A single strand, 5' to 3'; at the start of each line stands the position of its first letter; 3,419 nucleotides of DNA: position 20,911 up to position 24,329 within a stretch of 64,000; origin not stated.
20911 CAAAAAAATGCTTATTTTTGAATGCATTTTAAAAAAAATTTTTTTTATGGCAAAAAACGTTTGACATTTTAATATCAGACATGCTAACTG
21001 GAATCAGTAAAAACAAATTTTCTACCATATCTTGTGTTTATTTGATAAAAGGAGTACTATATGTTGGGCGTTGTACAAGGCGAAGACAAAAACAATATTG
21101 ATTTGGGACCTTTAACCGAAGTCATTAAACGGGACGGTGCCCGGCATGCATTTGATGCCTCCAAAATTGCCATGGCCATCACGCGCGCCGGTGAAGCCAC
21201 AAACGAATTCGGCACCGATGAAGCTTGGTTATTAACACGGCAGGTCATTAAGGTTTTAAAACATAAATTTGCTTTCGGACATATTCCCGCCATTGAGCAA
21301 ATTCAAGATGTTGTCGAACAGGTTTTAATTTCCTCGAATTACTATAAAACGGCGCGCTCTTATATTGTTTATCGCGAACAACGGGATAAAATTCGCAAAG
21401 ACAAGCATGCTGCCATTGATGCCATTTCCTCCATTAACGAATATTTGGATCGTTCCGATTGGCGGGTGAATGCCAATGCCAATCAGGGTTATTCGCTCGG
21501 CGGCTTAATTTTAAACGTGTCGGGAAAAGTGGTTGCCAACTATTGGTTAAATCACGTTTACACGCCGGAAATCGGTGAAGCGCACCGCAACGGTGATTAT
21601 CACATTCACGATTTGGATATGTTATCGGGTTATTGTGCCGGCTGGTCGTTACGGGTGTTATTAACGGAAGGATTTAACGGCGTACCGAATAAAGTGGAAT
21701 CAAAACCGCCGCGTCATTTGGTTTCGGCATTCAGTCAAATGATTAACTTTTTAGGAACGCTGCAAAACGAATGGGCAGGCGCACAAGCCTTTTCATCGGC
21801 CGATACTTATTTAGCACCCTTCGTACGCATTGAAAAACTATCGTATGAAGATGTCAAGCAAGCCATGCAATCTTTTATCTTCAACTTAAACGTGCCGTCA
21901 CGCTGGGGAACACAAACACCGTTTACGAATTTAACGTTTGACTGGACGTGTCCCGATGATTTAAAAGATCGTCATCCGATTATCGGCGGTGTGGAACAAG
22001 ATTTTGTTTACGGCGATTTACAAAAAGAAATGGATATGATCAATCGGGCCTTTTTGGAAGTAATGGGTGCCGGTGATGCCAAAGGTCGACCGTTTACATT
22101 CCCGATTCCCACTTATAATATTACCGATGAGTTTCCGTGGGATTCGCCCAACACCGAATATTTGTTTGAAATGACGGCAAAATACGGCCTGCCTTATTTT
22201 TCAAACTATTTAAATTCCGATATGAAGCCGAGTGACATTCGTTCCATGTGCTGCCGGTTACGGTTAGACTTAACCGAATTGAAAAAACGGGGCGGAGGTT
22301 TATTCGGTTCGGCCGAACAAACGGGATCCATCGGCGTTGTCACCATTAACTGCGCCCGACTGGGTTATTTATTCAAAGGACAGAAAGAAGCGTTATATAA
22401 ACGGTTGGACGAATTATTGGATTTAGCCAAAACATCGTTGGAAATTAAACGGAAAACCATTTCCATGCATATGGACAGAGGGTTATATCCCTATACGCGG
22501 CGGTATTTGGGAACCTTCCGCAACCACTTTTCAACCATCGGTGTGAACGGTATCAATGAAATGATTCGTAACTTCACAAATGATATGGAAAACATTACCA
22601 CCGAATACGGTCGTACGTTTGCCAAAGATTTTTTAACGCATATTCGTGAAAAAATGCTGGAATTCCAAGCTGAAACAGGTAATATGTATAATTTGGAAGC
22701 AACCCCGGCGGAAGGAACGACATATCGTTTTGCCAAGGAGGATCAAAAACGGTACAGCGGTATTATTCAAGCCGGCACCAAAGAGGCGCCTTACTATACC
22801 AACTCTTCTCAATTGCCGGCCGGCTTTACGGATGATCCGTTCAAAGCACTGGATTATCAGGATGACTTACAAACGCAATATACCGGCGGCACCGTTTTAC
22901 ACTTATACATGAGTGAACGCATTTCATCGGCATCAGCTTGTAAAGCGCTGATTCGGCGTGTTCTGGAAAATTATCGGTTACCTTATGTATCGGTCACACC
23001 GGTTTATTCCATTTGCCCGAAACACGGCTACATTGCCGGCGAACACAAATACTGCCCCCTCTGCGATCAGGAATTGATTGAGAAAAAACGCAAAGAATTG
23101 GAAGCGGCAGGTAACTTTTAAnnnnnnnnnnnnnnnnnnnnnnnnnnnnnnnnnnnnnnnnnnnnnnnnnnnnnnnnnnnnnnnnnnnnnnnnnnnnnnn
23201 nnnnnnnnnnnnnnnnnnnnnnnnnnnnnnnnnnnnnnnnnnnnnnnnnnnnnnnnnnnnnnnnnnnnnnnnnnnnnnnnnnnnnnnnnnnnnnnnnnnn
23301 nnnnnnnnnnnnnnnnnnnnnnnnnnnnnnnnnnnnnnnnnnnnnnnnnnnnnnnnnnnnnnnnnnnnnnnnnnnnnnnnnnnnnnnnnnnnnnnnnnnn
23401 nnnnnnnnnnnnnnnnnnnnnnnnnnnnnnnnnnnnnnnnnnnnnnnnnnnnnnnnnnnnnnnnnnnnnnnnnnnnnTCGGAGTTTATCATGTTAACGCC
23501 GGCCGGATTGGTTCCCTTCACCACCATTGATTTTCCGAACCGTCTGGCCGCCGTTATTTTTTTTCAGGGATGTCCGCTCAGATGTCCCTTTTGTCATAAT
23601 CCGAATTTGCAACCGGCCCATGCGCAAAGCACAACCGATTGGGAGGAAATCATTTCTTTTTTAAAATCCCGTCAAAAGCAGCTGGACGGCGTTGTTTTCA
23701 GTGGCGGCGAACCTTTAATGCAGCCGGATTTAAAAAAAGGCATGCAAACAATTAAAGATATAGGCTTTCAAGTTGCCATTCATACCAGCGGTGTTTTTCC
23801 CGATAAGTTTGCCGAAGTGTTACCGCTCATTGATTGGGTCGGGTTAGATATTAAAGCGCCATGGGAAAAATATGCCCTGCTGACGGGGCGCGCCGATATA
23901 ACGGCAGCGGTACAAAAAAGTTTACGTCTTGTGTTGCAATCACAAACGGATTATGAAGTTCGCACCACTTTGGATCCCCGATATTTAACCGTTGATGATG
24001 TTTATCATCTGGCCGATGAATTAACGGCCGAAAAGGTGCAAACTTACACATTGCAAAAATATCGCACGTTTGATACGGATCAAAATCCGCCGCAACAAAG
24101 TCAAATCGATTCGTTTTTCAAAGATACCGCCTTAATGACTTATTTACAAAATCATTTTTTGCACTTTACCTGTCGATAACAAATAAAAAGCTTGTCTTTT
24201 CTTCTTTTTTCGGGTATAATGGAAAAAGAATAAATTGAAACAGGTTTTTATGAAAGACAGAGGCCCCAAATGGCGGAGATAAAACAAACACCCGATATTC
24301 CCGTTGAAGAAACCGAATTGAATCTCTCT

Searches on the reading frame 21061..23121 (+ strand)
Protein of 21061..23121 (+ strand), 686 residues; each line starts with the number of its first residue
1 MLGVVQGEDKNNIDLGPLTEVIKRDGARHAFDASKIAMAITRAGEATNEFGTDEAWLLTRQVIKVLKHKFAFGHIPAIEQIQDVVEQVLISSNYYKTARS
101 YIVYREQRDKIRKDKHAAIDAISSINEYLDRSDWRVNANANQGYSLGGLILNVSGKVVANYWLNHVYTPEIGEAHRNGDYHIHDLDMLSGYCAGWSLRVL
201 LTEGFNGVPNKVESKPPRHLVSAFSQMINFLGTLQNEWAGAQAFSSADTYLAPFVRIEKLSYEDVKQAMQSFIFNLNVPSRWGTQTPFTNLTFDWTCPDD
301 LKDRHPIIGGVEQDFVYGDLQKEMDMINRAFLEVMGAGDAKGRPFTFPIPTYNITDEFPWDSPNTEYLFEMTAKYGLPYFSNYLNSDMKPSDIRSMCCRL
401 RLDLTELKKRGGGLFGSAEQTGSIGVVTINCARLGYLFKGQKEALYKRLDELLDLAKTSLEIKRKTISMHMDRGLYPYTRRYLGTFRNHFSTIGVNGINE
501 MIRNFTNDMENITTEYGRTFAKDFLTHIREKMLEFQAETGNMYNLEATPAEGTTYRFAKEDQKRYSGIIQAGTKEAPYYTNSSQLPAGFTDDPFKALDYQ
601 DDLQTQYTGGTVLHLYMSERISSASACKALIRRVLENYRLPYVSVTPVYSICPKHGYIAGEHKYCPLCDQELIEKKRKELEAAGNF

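Call 16: search_protein_families(library=pfam, proteins=[window:21061-23121:+], max_evalue=0.001)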
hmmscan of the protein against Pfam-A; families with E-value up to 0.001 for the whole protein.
window:21061-23121:+ (686 aa): 2 families
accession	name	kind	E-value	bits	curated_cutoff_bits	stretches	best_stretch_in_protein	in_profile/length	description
PF13597.11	NRDD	-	1.1e-173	579.4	26.2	1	139-671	2-532/562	Anaerobic ribonucleoside-triphosphate reductase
PF03477.21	ATP-cone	-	3.5e-21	76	25.8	1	20-110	2-88/88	ATP cone domain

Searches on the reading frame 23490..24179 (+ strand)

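Call 35: search_protein_families(library=pfam, proteins=[window:23490-24179:+], max_evalue=0.001)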
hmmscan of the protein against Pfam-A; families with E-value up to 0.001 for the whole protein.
window:23490-24179:+ (229 aa): 2 families
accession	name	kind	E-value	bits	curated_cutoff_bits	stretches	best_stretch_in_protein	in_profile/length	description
PF04055.27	Radical_SAM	-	1.5e-18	68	29.5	1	22-152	1-140/166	Radical SAM superfamily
PF13353.11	Fer4_12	-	1.3e-09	38.9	22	1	21-82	8-68/137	4Fe-4S single cluster domain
